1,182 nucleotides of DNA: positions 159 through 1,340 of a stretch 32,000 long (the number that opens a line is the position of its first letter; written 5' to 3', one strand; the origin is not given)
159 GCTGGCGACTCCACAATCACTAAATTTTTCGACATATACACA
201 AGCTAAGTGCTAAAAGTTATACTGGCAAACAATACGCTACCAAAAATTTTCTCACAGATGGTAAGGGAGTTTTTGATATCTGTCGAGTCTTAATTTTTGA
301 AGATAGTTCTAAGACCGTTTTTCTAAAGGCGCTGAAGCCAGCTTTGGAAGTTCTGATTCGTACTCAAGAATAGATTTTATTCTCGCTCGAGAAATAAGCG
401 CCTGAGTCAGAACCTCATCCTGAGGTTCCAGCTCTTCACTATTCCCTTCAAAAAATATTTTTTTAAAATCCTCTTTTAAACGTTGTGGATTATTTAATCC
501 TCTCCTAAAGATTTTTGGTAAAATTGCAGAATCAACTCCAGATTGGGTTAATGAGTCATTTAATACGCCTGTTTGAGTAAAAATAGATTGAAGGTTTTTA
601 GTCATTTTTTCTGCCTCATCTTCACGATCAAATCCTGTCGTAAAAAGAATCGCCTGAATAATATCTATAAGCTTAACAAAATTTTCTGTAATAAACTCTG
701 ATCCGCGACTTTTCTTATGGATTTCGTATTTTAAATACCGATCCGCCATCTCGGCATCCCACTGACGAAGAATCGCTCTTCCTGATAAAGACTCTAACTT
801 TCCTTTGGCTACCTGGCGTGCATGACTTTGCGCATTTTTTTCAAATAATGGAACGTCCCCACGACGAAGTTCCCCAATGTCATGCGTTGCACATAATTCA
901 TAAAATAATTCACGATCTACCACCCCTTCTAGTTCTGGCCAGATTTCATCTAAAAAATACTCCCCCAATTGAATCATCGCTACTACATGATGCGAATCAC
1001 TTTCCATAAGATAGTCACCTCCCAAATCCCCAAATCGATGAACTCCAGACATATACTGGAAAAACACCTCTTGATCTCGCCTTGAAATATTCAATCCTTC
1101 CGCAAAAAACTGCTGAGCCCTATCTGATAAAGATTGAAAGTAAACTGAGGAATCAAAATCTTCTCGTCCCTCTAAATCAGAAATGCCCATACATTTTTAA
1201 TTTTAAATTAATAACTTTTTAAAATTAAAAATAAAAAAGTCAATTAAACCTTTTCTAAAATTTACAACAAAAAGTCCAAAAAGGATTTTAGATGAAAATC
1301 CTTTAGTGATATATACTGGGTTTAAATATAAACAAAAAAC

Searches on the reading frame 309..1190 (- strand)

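Call 103: search_protein_families(library=pfam, proteins=[window:309-1190:-], max_evalue=0.001)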
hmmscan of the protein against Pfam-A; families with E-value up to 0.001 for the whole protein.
window:309-1190:- (293 aa): 1 family
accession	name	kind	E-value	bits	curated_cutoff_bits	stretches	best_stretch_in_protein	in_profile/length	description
PF12917.13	YfbR-like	-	2.6e-05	24.4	25.9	1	86-182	47-139/182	5'-deoxynucleotidase YfbR-like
